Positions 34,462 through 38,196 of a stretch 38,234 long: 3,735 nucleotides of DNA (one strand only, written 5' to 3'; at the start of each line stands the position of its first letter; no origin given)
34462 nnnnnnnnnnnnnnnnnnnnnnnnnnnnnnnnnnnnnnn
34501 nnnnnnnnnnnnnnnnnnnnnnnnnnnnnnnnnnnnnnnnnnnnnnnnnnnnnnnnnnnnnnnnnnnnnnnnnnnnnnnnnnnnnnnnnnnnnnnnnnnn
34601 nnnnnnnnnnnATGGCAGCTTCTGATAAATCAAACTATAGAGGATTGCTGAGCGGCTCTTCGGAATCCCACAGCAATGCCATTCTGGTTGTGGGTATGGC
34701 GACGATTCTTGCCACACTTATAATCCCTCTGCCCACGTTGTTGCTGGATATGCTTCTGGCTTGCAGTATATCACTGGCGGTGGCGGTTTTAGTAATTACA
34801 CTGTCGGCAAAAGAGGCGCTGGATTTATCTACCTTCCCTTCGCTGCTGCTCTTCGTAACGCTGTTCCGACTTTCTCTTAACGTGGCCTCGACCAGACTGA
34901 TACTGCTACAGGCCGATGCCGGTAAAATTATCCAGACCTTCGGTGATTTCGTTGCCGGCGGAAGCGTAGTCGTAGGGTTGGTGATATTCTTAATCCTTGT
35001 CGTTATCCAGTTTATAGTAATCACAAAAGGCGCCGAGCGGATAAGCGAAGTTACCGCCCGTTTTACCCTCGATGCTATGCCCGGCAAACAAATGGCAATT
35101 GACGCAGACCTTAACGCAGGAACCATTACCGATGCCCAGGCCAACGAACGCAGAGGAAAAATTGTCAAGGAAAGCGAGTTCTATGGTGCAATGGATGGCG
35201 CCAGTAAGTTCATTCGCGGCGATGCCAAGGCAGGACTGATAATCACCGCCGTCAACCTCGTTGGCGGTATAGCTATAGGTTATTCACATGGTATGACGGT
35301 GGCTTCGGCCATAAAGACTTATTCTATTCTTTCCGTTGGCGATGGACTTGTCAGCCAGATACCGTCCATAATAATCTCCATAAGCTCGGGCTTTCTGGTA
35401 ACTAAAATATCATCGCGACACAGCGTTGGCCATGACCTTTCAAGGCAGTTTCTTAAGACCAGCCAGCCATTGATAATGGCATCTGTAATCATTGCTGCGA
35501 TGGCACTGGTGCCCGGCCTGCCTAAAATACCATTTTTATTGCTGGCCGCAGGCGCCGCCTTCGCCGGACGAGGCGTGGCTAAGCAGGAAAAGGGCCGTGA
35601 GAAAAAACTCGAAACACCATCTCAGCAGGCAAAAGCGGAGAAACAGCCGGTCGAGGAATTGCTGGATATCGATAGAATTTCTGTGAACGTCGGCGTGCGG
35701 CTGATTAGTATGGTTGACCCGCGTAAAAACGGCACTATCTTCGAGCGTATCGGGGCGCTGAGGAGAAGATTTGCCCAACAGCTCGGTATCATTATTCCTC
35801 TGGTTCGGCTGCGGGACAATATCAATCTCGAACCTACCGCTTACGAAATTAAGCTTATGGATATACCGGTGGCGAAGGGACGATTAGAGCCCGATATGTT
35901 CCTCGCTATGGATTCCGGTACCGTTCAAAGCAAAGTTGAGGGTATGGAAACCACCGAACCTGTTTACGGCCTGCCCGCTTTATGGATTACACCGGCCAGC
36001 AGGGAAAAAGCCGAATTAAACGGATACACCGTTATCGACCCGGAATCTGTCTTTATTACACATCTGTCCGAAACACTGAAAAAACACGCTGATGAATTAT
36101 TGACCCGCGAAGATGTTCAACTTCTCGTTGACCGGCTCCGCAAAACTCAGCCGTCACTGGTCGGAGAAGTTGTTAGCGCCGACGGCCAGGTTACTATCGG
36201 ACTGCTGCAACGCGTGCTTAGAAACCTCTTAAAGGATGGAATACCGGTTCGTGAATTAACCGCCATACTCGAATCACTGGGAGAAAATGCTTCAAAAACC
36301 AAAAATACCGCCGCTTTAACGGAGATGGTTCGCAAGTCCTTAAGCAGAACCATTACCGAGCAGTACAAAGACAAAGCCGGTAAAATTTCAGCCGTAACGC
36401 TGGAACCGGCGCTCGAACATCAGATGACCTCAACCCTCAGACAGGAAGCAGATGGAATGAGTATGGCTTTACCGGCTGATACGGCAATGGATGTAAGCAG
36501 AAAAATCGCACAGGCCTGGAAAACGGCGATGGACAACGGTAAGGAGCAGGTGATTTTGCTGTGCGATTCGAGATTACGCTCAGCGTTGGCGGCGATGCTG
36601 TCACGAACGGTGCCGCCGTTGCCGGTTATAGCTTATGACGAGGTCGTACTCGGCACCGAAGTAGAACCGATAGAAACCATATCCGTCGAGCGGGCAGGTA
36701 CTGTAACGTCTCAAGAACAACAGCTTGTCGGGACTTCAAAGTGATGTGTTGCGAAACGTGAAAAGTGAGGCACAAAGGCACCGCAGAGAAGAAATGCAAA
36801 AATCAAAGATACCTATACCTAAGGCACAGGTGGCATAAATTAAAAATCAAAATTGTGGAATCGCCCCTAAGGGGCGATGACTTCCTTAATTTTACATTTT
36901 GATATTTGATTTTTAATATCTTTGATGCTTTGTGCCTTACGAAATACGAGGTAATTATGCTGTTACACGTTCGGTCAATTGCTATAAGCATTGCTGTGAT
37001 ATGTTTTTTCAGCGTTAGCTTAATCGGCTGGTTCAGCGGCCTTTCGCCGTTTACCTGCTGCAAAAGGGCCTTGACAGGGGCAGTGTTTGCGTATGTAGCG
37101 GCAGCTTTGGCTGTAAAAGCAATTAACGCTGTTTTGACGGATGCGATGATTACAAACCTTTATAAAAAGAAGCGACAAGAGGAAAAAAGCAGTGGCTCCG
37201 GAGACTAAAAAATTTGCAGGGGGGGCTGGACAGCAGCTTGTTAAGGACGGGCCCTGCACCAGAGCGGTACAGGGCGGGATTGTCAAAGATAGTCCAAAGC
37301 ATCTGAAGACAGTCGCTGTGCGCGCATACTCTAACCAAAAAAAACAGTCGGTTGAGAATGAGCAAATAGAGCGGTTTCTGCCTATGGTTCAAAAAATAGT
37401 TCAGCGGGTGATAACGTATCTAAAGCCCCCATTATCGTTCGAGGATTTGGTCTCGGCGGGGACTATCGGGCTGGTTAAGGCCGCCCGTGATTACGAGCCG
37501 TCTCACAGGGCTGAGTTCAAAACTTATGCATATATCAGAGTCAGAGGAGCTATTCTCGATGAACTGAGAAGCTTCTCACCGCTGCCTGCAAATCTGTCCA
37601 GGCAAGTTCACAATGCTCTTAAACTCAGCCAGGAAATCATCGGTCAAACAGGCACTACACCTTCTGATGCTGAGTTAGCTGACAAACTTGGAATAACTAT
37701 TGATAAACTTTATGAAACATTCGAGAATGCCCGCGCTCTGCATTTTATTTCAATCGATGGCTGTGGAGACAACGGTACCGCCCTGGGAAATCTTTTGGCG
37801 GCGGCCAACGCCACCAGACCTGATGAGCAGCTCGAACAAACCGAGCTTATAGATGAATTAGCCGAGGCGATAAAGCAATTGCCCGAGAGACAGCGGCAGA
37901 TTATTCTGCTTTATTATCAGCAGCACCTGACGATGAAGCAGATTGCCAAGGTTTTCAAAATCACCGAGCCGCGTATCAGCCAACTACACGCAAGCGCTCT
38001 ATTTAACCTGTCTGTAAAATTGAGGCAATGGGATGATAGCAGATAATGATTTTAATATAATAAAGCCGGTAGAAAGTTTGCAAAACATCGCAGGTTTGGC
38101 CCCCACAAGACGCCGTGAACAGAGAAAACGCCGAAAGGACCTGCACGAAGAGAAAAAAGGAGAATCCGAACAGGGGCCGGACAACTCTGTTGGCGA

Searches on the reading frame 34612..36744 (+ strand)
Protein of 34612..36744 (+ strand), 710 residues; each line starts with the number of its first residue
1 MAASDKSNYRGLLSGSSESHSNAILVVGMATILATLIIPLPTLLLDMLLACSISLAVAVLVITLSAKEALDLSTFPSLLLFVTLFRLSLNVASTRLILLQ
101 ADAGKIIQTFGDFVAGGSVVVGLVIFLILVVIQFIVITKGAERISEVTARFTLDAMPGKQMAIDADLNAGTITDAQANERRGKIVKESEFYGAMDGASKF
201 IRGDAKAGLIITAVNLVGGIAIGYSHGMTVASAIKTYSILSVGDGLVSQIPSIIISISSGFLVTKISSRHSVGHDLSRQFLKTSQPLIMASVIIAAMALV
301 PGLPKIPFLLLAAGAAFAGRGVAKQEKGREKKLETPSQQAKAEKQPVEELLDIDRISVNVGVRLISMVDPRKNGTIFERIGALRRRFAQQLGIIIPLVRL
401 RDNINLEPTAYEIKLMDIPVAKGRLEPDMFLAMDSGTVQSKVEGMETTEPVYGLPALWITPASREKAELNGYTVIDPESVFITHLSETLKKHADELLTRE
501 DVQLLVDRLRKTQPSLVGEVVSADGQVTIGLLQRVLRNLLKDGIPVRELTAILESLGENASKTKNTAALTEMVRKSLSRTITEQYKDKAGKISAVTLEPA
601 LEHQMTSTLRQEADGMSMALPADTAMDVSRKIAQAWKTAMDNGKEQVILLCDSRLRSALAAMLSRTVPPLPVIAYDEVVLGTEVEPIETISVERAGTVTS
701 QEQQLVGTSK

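Call 4: search_protein_families(library=pfam, proteins=[window:34612-36744:+], max_evalue=0.01)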
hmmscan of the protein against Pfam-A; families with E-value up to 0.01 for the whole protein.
window:34612-36744:+ (710 aa): 1 family
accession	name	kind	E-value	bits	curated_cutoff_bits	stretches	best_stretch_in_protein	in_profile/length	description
PF00771.25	FHIPEP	-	3.6e-245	815.9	29.1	1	32-679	1-653/657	FHIPEP family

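Call 10: find_encoding_contigs(protein=window:34612-36744:+, flank=10000, max_places=4)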
Protein window:34612-36744:+ (710 aa): no gene with exactly this product is on record in the collection.

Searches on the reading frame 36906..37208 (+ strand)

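Call 64: search_protein_families(library=pfam, proteins=[window:36906-37208:+], max_evalue=1)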
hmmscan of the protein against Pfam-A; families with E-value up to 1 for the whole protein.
window:36906-37208:+ (100 aa): 2 families
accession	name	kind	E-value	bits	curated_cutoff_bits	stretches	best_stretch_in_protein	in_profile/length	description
PF06011.17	TRP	-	0.037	13.3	28.5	1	23-92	345-414/426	Transient receptor potential (TRP) ion channel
PF03981.17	Ubiq_cyt_C_chap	-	0.092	13.3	21.5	1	52-91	70-107/140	Ubiquinol-cytochrome C chaperone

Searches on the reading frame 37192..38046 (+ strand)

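Call 4: search_protein_families(library=pfam, proteins=[window:37192-38046:+], max_evalue=0.01)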
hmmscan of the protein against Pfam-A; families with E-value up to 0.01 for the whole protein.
window:37192-38046:+ (284 aa): 8 families
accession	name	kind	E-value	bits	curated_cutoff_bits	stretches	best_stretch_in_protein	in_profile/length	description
PF04542.20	Sigma70_r2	-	7.2e-14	51.8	24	1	59-127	2-67/71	Sigma-70 region 2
PF04545.22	Sigma70_r4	-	1.1e-13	50.9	24.1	1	226-271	1-46/50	Sigma-70, region 4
PF08281.18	Sigma70_r4_2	-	3.8e-10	39.7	25.7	1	221-262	2-43/54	Sigma-70, region 4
PF04539.22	Sigma70_r3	-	3.8e-08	33.8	25.3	1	145-213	9-77/78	Sigma-70 region 3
PF13384.12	HTH_23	-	0.00075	19.7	24.6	1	232-265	4-37/50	Homeodomain-like domain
PF13518.12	HTH_28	-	0.00098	19.6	25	0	234-264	1-31/52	Helix-turn-helix domain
PF13744.12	HTH_37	-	0.0012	19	27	1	234-275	20-61/80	Helix-turn-helix domain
PF09821.14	AAA_assoc_C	-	0.0046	18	27.6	0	161-235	2-78/119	C-terminal AAA-associated domain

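Call 38: search_protein_families(library=ncbifam, proteins=[window:37192-38046:+], max_evalue=0.001)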
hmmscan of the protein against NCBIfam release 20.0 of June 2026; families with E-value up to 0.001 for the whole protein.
window:37192-38046:+ (284 aa): 71 families (the best 25 are shown)
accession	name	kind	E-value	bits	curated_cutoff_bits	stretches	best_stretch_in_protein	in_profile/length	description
TIGR02479.1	FliA_WhiG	subfamily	1e-58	198.7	189.6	1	59-277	2-223/224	FliA/WhiG family RNA polymerase sigma factor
NF005413.0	PRK06986.1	subfamily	1.3e-55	188.8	201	1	44-280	5-239/241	RNA polymerase sigma factor FliA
NF004935.0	PRK06288.1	equivalog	7.3e-51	173.4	343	1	43-280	23-265/270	RNA polymerase sigma factor WhiG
NF005809.0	PRK07670.1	equivalog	1.9e-41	142.2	326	1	45-278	15-251/255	FliA/WhiG family RNA polymerase sigma factor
TIGR02937.1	sigma70-ECF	superfamily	1.9e-33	115.4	42.9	1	56-276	4-164/165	sigma-70 family RNA polymerase sigma factor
NF004572.0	PRK05911.1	equivalog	7.9e-33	113.9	378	1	46-277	16-253/257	RNA polymerase sigma factor sigma-28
NF009091.0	PRK12427.1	equivalog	4e-31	108.5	339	1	55-266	17-220/233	FliA/WhiG family RNA polymerase sigma factor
TIGR02997.1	Sig70-cyanoRpoD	subfamily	1.2e-26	93.8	384.5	1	75-273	93-297/298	RNA polymerase sigma factor, RpoD/SigA family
TIGR02980.1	SigBFG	subfamily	1.3e-26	93.7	234.35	1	53-274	3-223/227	SigB/SigF/SigG family RNA polymerase sigma factor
TIGR02393.1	RpoD_Cterm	equivalog_domain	4e-23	82.3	354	1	73-275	17-226/238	RNA polymerase sigma factor RpoD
NF005642.0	PRK07405.1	subfamily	9e-22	77.7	524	1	69-274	95-306/318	RNA polymerase sigma factor SigD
NF005644.0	PRK07408.1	subfamily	9.6e-22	77.8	261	1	40-259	14-235/258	RNA polymerase sigma factor SigF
TIGR02394.1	rpoS_proteo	equivalog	1.7e-21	77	378.7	1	52-278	45-275/285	RNA polymerase sigma factor RpoS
NF041931.2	MzaA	equivalog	1.8e-21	76.7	800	1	54-278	476-706/726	MZA anti-phage system associated sigma-70 family RNA polymerase sigma factor MzaA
NF004562.0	PRK05901.1-4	equivalog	1e-20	73.8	779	1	46-275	309-542/571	RNA polymerase sigma factor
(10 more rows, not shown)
